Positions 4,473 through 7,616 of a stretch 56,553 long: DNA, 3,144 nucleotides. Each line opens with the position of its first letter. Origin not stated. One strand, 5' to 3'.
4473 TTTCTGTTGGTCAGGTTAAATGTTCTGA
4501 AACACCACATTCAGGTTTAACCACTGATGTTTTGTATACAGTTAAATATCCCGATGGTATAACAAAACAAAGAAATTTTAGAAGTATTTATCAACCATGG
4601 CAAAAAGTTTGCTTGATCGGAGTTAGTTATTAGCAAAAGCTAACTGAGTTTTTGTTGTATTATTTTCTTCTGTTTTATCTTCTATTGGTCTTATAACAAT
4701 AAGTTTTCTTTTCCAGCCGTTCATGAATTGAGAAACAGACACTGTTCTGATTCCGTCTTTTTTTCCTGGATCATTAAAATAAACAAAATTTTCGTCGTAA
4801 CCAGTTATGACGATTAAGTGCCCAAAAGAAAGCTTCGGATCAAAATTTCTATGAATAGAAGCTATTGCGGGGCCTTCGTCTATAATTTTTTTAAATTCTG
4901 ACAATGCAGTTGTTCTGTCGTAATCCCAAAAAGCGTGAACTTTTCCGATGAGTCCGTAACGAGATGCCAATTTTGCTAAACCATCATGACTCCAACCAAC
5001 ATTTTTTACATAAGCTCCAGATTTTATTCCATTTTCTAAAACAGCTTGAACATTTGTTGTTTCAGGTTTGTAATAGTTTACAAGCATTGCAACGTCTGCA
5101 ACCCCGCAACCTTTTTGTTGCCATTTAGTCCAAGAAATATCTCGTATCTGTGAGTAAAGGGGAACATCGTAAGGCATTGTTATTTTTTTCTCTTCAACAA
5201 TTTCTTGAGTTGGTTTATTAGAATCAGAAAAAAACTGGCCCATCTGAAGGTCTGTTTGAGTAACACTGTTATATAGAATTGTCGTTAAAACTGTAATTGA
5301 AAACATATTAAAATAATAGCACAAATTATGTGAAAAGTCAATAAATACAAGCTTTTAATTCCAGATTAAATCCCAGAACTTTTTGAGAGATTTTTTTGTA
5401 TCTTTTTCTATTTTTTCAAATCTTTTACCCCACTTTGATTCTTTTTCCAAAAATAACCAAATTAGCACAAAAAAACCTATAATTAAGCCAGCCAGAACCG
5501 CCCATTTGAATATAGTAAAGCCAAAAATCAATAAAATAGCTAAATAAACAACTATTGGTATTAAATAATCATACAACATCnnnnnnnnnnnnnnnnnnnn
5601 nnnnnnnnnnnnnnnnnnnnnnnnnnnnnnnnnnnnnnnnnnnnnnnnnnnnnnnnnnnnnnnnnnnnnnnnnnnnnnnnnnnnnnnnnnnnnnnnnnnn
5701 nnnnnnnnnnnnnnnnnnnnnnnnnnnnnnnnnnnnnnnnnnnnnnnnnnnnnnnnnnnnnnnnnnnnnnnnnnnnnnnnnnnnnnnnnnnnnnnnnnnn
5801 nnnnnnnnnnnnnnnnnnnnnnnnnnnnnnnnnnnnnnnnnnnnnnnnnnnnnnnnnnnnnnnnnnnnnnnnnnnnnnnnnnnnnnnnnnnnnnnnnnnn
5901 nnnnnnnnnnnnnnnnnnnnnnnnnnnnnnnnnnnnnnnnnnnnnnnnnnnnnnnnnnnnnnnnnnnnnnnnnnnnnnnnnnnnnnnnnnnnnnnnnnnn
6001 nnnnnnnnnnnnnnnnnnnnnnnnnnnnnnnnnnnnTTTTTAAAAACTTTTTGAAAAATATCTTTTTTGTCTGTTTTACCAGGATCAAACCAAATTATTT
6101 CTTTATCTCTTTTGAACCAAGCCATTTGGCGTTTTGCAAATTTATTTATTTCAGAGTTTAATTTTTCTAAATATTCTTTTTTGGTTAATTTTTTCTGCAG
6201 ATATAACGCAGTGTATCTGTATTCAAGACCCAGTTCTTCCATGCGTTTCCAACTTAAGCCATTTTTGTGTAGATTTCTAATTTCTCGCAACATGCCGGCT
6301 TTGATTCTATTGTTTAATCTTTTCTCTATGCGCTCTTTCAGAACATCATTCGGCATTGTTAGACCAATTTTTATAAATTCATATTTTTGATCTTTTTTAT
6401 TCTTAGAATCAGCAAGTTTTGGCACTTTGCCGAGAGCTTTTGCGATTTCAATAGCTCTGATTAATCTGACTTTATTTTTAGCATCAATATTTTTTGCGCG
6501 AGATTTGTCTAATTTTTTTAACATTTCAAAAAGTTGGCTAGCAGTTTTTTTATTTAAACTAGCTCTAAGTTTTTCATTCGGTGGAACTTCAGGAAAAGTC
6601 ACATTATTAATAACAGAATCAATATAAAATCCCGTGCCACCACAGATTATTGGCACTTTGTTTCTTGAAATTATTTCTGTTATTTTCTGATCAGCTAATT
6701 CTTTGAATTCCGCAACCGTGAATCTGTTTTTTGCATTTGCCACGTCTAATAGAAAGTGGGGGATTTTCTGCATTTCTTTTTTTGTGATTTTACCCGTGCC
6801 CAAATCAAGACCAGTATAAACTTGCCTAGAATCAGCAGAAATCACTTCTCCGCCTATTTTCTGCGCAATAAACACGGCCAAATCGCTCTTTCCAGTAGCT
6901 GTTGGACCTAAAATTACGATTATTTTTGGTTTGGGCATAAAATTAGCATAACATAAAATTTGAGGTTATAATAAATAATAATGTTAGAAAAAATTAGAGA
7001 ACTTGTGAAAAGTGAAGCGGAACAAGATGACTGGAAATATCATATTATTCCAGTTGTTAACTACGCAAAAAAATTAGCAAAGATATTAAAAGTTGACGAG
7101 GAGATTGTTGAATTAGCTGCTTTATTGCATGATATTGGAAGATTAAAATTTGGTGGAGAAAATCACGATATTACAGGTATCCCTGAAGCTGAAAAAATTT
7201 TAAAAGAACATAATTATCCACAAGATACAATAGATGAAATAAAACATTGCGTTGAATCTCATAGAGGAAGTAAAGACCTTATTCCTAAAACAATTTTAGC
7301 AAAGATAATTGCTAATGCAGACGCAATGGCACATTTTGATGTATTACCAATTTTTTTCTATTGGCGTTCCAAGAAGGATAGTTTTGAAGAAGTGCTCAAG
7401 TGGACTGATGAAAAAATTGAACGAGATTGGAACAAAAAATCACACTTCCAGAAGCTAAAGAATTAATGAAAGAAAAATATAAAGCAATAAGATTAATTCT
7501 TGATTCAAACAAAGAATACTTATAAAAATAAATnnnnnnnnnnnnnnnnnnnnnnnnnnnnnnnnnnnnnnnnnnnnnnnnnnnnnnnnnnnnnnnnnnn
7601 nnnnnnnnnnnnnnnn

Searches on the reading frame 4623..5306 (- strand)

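Call 95: search_protein_families(library=pfam, proteins=[window:4623-5306:-], max_evalue=0.001)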
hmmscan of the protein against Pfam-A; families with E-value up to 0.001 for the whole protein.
window:4623-5306:- (227 aa): 3 families
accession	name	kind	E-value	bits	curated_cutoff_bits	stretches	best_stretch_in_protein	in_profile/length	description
PF13529.12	Peptidase_C39_2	-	7.4e-13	49.7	24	1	47-180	2-142/143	Peptidase_C39 like family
PF03412.21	Peptidase_C39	-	1.2e-09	38.5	22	1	63-207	9-130/133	Peptidase C39 family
PF09778.15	Guanylate_cyc_2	-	0.00023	21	28.1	0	161-199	161-201/212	Guanylylate cyclase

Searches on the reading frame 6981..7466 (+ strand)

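Call 95: search_protein_families(library=pfam, proteins=[window:6981-7466:+], max_evalue=0.001)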
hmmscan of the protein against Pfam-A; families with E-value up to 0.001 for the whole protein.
window:6981-7466:+ (161 aa): 1 family
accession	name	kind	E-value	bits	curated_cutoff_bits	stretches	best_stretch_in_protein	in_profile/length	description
PF01966.28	HD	-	1.7e-15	57.8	22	1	20-116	3-113/116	HD domain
